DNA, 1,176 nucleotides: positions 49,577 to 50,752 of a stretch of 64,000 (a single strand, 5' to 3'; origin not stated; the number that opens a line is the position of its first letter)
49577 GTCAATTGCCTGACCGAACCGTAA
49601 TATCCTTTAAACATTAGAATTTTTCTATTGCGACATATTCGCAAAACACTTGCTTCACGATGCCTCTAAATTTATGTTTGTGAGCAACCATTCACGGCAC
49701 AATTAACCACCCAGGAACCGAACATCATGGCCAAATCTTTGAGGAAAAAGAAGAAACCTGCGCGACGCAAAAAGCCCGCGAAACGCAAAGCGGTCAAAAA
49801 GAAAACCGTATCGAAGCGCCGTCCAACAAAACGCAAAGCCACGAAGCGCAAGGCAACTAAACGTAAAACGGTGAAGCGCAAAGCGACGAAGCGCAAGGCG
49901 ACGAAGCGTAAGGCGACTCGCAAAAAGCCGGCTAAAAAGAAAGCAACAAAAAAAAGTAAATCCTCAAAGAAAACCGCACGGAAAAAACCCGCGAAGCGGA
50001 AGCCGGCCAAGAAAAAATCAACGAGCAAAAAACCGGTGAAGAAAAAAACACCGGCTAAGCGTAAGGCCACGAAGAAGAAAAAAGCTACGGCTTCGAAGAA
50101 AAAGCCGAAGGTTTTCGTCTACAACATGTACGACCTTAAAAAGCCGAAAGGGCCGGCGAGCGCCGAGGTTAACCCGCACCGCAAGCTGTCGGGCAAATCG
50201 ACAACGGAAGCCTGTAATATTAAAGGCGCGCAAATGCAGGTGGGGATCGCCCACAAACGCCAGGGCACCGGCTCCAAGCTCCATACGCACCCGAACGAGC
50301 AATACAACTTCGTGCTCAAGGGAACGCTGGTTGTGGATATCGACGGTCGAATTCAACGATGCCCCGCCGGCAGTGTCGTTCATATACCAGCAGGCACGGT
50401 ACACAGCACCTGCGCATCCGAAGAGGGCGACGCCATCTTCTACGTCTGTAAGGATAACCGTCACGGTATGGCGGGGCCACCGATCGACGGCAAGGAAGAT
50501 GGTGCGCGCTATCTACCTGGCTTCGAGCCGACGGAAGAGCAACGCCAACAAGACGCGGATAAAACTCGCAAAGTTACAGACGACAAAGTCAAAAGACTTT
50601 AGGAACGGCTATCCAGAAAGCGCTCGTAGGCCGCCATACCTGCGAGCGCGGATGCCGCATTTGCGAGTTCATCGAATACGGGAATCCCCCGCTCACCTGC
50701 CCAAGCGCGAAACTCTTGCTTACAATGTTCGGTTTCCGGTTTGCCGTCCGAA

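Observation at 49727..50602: Histone-H1/AlgP-like lysine-repeat domain (~135 aa) fused to a cupin paralog: candidate ligand-sensing nucleoid or DNA-binding protein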

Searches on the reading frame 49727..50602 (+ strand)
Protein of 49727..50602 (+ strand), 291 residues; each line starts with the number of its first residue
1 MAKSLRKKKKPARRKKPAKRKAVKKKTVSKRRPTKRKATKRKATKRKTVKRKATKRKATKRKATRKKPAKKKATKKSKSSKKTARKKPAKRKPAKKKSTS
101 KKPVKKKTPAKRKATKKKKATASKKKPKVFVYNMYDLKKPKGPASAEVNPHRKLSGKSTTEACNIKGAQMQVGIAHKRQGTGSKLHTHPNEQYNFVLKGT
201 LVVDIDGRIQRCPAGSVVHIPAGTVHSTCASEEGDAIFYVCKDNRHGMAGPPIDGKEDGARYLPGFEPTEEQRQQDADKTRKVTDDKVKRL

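Call 6: search_protein_families(library=pfam, proteins=[window:49727-50599:+], max_evalue=1)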
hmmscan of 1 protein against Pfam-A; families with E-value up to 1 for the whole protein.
window:49727-50599:+ (291 aa): 8 families
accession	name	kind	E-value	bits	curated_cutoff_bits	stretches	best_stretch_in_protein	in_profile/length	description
PF07883.17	Cupin_2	-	1e-11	44.8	27.2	1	180-239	8-67/70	Cupin domain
PF02311.25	AraC_binding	-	1.1e-05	25.7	21.1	1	173-234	6-67/135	AraC-like ligand binding domain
PF12973.13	Cupin_7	-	0.0016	18.7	27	1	179-240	42-99/105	ChrR Cupin-like domain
PF00190.28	Cupin_1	-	0.0031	17.5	22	1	179-249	42-121/151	Cupin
PF14499.12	DUF4437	-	0.0035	17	24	1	183-240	49-106/250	Domain of unknown function (DUF4437)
PF06249.18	EutQ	-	0.15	12.3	21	1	191-225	96-130/152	Ethanolamine utilisation protein EutQ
PF21434.3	TerS_N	-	0.56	10.7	27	0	262-288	12-38/50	Phage G20C small terminase, N-terminal domain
PF19441.4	ASTN_1_2_N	-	0.6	9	27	1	257-280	31-54/555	Astrotactin 1/2 N-terminal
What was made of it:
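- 50111..50536 (+): Single cupin beta-barrel domain (residues 129-270) ending in the family motif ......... Pfam Cupin_2 E = 1e-11 (call 6).
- On Cupin_2 (PF07883) / cupin superfamily: E = 1e-11, 44.8 bits against a cut-off of 27.2, residues 180-239 (call 6).
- On AraC/XylS family regulators: No HTH domain is detected anywhere in the protein (call 6).
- On Bicupins of the same subfamily (closest sequence relatives): A single Cupin_2 stretch is found (call 6).
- Closest known: Cupin-sensor transcription factors: AraC/XylS family and HTH. Same: The AraC_binding model scores above its cut-off (call 6).
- Closest known: Cupin-sensor transcription factors: AraC/XylS family and HTH. Different: There is no helix-turn-helix of any kind (call 6).
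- Checked: Cupin_2 (PF07883) matches residues 180-239 with E = 1e-11 and 44.8 bits against a cut-off of 27.2 (call 6).
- The AraC_binding model scores 25.7 bits, above its cut-off of 21.1 (call 6). The AraC_binding hit overlaps a stronger generic Cupin_2 hit, and no HTH is present (call 6).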

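Call 10: find_homologous_proteins(query=window:49727-50599:+, max_evalue=0.001)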
Query window:49727-50599:+ (291 aa): 78 proteins with E <= 0.001 among 8000 candidates.
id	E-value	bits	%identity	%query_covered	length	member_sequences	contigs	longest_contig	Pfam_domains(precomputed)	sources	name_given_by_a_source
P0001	5.9e-167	572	98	100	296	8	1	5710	PF07883.18,PF02311.26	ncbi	-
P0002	3.2e-124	432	74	86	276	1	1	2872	PF07883.18,PF02311.26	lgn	-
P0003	2.5e-119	416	86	53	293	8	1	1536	PF07883.18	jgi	-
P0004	5.3e-116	405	85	53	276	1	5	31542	PF07883.18,PF02311.26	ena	-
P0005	5.8e-113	395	-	-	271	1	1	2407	PF07883.18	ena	-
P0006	7.2e-98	345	67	94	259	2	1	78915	PF07883.18,PF02311.26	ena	-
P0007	9.3e-88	312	55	48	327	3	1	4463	PF07883.18,PF00190.29,PF12973.14,PF02311.26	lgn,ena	-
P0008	5.9e-87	310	51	53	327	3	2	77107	PF07883.18,PF00190.29,PF02311.26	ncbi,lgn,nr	ncbi:MAG: cupin domain-containing protein [Burkholderiales bacterium]|nr:cupin domain-containing pro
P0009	7.2e-87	309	55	48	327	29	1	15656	PF16867.12,PF07883.18,PF00190.29,PF12973.14,PF02311.26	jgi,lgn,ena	-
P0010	9.7e-87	309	50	53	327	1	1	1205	PF07883.18,PF00190.29,PF02311.26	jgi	-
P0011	1.6e-86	308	55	48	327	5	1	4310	PF07883.18,PF00190.29,PF02311.26,PF06249.19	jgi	-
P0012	2.3e-86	308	51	53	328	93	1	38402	PF07883.18,PF00190.29,PF02311.26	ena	-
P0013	2.3e-86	308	53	49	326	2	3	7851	PF07883.18,PF00190.29,PF02311.26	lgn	-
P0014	2.9e-86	307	54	50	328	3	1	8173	PF07883.18,PF00190.29,PF02311.26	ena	-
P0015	3.2e-86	307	54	48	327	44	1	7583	PF07883.18,PF00190.29,PF12973.14,PF02311.26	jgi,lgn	jgi:quercetin dioxygenase-like cupin family protein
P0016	8.6e-86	306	55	48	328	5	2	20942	PF07883.18,PF00190.29,PF02311.26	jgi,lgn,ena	jgi:quercetin dioxygenase-like cupin family protein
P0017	3.5e-85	304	54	48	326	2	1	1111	PF07883.18,PF00190.29,PF12973.14,PF02311.26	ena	-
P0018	5.1e-85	303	52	50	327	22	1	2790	PF07883.18,PF00190.29,PF02311.26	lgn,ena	-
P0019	1.2e-84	302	54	48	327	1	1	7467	PF07883.18,PF00190.29,PF02311.26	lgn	-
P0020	3.9e-84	300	51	50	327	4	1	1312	PF14499.13,PF07883.18,PF00190.29,PF12973.14,PF02311.26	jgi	jgi:quercetin dioxygenase-like cupin family protein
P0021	9.0e-84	299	54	47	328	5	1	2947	PF07883.18,PF00190.29,PF12973.14,PF02311.26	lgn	-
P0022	1.2e-82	296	54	47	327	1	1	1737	PF07883.18,PF00190.29,PF02311.26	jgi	-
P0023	1.5e-82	295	52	50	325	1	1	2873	PF07883.18,PF00190.29,PF02311.26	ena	-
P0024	5.7e-82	293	73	51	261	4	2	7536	PF07883.18,PF02311.26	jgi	jgi:quercetin dioxygenase-like cupin family protein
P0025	6.8e-80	287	53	50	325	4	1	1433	PF07883.18,PF00190.29,PF02311.26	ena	-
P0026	1.7e-79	285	48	59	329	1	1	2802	PF07883.18,PF02311.26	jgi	-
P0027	2.0e-78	282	56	48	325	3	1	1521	PF16867.12,PF07883.18,PF00190.29,PF02311.26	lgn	-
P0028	1.5e-69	253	58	46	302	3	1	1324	PF07883.18,PF02311.26,PF01050.25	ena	-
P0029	8.0e-66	240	58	46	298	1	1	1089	PF07883.18,PF00190.29,PF02311.26,PF01050.25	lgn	-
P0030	9.1e-60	221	52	53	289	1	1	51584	PF12852.14,PF07883.18,PF00190.29,PF05899.19,PF02311.26,PF06249.19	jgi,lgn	jgi:quercetin dioxygenase-like cupin family protein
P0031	3.9e-57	212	42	57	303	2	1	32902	PF07883.18,PF00190.29,PF12973.14,PF02311.26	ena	-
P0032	4.0e-57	212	51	48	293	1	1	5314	PF07883.18,PF02311.26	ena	-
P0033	4.4e-56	209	52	48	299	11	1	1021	PF07883.18,PF00190.29,PF02311.26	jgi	jgi:quercetin dioxygenase-like cupin family protein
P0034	4.6e-56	208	48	53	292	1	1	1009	PF12852.14,PF07883.18,PF02311.26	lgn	-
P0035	5.1e-56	208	55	48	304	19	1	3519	PF07883.18,PF02311.26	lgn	-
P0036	3.1e-55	206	50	48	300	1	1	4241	PF07883.18,PF02311.26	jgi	jgi:quercetin dioxygenase-like cupin family protein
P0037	4.5e-55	205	49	48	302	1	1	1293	PF07883.18,PF02311.26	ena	-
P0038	1.7e-53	200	46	47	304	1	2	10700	PF07883.18,PF00190.29,PF02311.26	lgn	-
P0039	1.8e-53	200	51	49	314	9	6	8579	PF07883.18,PF02311.26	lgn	-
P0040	2.1e-53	200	52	48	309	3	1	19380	PF07883.18,PF02311.26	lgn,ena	-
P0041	2.2e-52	196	47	48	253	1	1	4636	PF07883.18,PF00190.29,PF02311.26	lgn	-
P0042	4.1e-50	189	41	65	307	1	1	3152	PF07883.18,PF02311.26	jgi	jgi:quercetin dioxygenase-like cupin family protein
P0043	2.4e-49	186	48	48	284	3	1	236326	PF07883.18,PF02311.26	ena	-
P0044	2.9e-47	180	53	47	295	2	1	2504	PF07883.18,PF02311.26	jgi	jgi:quercetin dioxygenase-like cupin family protein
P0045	5.7e-47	179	46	48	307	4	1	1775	PF07883.18,PF02311.26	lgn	-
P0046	5.8e-43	166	51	48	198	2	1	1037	PF07883.18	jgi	-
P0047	2.8e-41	160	56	51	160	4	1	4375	PF07883.18,PF02311.26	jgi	jgi:quercetin dioxygenase-like cupin family protein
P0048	5.8e-41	159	55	48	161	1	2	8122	PF07883.18,PF02311.26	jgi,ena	jgi:quercetin dioxygenase-like cupin family protein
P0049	1.6e-34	138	51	47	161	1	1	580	PF07883.18,PF00190.29,PF02311.26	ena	-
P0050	1.2e-23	102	39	39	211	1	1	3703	PF07883.18,PF02311.26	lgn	-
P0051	1.3e-22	99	41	39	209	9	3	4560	PF07883.18,PF02311.26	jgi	-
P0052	3.2e-21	94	37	72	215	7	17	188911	PF07883.18,PF02311.26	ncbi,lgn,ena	ncbi:MAG: cupin domain-containing protein [Rhodospirillaceae bacterium]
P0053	2.5e-8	52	36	26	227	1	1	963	PF07883.18,PF00190.29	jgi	-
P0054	4.6e-7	48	34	26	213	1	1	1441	PF07883.18,PF00190.29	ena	-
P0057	5.0e-6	44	34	26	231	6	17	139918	PF07883.18,PF00190.29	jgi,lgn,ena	jgi:mannose-6-phosphate isomerase-like protein (cupin superfamily)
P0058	5.6e-6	44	34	26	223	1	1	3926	PF07883.18,PF00190.29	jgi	-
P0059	1.0e-5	43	34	26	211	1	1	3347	PF07883.18,PF00190.29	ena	-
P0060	1.8e-5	43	34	26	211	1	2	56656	PF07883.18,PF00190.29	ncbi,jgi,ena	ncbi:MAG: cupin domain-containing protein [Rhodospirillales bacterium]|jgi:mannose-6-phosphate isome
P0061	3.4e-5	42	-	-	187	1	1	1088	PF07382.17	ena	-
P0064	4.7e-5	41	34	26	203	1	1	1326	PF07883.18,PF00190.29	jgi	jgi:mannose-6-phosphate isomerase-like protein (cupin superfamily)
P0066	5.9e-5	41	-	-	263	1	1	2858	PF01258.24,PF07382.17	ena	-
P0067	6.4e-5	41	30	58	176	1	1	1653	PF07883.18,PF02311.26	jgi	jgi:quercetin dioxygenase-like cupin family protein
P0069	6.6e-5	41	32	32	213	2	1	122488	PF07883.18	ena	-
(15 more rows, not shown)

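Call 13: find_encoding_contigs(protein=window:49727-50602:+, flank=10000, max_places=4)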
Protein window:49727-50602:+ (291 aa): 23 contigs read that carry it; 4 places shown.
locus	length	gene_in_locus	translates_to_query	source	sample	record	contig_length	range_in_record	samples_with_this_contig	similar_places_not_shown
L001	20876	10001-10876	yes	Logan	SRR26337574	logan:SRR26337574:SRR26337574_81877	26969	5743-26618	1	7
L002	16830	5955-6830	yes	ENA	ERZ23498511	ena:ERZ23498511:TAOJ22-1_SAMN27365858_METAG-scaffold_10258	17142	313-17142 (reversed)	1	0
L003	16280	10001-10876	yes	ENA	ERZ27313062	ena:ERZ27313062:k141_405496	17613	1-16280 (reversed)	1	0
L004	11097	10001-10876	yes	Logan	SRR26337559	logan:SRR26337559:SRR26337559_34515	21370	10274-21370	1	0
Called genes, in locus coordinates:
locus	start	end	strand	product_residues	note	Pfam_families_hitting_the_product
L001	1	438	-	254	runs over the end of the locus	PF00106:adh_short, PF08659:KR, PF23441:SDR, PF13561:adh_short_C2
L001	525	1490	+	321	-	PF00389:2-Hacid_dh, PF03446:NAD_binding_2 (faint), PF02826:2-Hacid_dh_C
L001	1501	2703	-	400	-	PF02771:Acyl-CoA_dh_N (weak), PF00441:Acyl-CoA_dh_1 (faint), PF08028:Acyl-CoA_dh_2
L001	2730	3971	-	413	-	-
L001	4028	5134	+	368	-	PF00009:GTP_EFTU (faint), PF02492:cobW, PF07683:CobW_C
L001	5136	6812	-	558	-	PF02776:TPP_enzyme_N, PF00205:TPP_enzyme_M, PF02775:TPP_enzyme_C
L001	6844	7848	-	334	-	PF04199:Cyclase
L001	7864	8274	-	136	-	PF00190:Cupin_1 (weak), PF05899:Cupin_3 (weak), PF02311:AraC_binding (weak), PF07883:Cupin_2, PF03079:ARD (weak)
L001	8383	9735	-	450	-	PF01979:Amidohydro_1, PF07969:Amidohydro_3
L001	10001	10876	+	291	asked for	PF02311:AraC_binding (weak), PF07883:Cupin_2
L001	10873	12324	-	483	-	PF13380:CoA_binding_2, PF13607:Succ_CoA_lig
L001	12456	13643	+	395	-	PF00108:Thiolase_N, PF00109:ketoacyl-synt (weak), PF02803:Thiolase_C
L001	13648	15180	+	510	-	PF02737:3HCDH_N, PF00725:3HCDH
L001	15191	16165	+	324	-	PF00389:2-Hacid_dh, PF02826:2-Hacid_dh_C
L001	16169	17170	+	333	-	-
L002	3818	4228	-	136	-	PF00190:Cupin_1 (weak), PF05899:Cupin_3 (weak), PF02311:AraC_binding (weak), PF07883:Cupin_2, PF03079:ARD (weak)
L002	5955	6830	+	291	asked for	PF02311:AraC_binding (weak), PF07883:Cupin_2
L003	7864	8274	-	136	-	PF00190:Cupin_1 (weak), PF05899:Cupin_3 (weak), PF02311:AraC_binding (weak), PF07883:Cupin_2, PF03079:ARD (weak)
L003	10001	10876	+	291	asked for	PF02311:AraC_binding (weak), PF07883:Cupin_2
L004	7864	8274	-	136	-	PF00190:Cupin_1 (weak), PF05899:Cupin_3 (weak), PF02311:AraC_binding (weak), PF07883:Cupin_2, PF03079:ARD (weak)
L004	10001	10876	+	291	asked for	PF02311:AraC_binding (weak), PF07883:Cupin_2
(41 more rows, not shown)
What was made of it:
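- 49727..50602 (+): Complete gene for the 291-aa lysine-tail cupin (the stop codon overlaps the convergent CoA-ligase-like gene by 4 nt). The exact protein is listed in 43 blocks of the assembly collection (23 carrying contigs read), with the same neighbours in the four places shown (call 13).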

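Call 14: find_encoding_contigs(protein=P0006, flank=10000, max_places=3)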
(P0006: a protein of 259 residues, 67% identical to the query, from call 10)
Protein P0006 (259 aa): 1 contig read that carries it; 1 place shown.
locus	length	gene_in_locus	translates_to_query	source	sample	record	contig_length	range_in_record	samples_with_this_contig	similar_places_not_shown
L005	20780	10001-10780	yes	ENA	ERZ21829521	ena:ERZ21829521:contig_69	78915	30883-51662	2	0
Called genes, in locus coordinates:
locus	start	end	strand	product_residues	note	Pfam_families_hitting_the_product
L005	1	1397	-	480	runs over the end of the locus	PF00753:Lactamase_B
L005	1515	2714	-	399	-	PF02771:Acyl-CoA_dh_N (weak), PF08028:Acyl-CoA_dh_2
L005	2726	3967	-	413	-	PF08309:LVIVD (faint)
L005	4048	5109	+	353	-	PF02492:cobW, PF07683:CobW_C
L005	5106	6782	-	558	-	PF02776:TPP_enzyme_N, PF00205:TPP_enzyme_M, PF02775:TPP_enzyme_C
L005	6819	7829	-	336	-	PF04199:Cyclase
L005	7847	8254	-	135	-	PF00190:Cupin_1 (faint), PF05899:Cupin_3 (weak), PF02311:AraC_binding (weak), PF07883:Cupin_2, PF03079:ARD (weak)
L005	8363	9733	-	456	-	PF01979:Amidohydro_1, PF07969:Amidohydro_3 (weak)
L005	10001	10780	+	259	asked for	PF02311:AraC_binding (faint), PF07883:Cupin_2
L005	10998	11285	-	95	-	PF25591:LRV_2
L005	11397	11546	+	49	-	-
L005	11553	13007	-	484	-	PF13380:CoA_binding_2, PF13607:Succ_CoA_lig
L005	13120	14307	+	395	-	PF00108:Thiolase_N, PF00109:ketoacyl-synt (weak), PF02803:Thiolase_C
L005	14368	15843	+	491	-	PF02737:3HCDH_N, PF00725:3HCDH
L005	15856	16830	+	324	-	PF00389:2-Hacid_dh, PF02826:2-Hacid_dh_C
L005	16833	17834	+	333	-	PF09084:NMT1 (faint)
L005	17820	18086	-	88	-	-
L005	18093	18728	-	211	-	PF00892:EamA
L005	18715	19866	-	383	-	PF02746:MR_MLE_N, PF13378:MR_MLE_C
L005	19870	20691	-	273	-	PF02679:ComA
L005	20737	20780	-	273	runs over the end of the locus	PF02679:ComA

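Call 15: find_related_loci(query=window:49727-50599:+, collection=genome_contigs, flank=10000)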
Query window:49727-50599:+ (291 aa) in genome_contigs; peptide patterns used: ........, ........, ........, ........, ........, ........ (x = any residue, [..] = any of these).
600 stretches matched a pattern (row limit reached: there are more); 2 encode a relative of the query (tblastn E <= 1e-3); 2 distinct loci.
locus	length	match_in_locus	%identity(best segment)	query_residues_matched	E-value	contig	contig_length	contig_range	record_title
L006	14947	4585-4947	31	158-291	2e-10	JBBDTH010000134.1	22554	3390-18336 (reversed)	MAG: Rhodospirillales bacterium isolate LejiaC_61_12 Lejia_C_5304_length_22554_cov_7, whole genome shotgun sequence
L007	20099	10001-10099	92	31-83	1e-6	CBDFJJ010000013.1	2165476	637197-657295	MAG: Gemmatimonadales bacterium isolate cc5d84ec-392c-4d77-a455-882139ed0c07 genome assembly, contig: contig_13, whole g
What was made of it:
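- Tried and rejected: The genome_contigs scan with the whole protein (call 15) returned only a distant bicupin (L006) and a low-complexity match in a Gemmatimonadales SWIB-type gene (L007).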

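Call 19: find_encoding_contigs(protein=P0052, flank=8000, max_places=2)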
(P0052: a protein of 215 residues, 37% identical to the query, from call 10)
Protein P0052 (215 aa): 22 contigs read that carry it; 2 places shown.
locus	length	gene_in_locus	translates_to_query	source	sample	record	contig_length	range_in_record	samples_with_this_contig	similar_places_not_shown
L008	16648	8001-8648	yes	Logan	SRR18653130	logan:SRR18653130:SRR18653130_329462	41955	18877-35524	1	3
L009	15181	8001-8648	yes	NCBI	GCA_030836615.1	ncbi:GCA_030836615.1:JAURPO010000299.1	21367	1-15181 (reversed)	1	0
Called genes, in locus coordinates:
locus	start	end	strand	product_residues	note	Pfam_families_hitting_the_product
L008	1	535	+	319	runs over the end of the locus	PF00389:2-Hacid_dh, PF00670:AdoHcyase_NAD (faint), PF02826:2-Hacid_dh_C, PF03446:NAD_binding_2 (faint)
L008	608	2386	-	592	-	PF02776:TPP_enzyme_N, PF00205:TPP_enzyme_M, PF02775:TPP_enzyme_C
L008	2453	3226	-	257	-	PF09339:HTH_IclR, PF01614:IclR_C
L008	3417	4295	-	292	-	PF05721:PhyH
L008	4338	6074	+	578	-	PF00920:ILVD_EDD_N, PF24877:ILV_EDD_C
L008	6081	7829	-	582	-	PF00890:FAD_binding_2, PF07992:Pyr_redox_2 (faint), PF02910:Succ_DH_flav_C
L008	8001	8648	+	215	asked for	PF02311:AraC_binding (weak), PF07883:Cupin_2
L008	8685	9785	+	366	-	PF03401:TctC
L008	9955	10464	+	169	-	PF07331:TctB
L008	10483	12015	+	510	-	PF01970:TctA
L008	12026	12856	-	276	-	PF08712:Nfu_N, PF01106:NifU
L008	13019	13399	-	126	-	PF02627:CMD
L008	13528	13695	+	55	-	-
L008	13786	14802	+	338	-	PF00685:Sulfotransfer_1 (faint), PF13469:Sulfotransfer_3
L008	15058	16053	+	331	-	PF02321:OEP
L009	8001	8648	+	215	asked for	PF02311:AraC_binding (weak), PF07883:Cupin_2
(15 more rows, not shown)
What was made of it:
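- The second tailed cupin P0052 lies in a locus that already has an IclR regulator (call 19).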
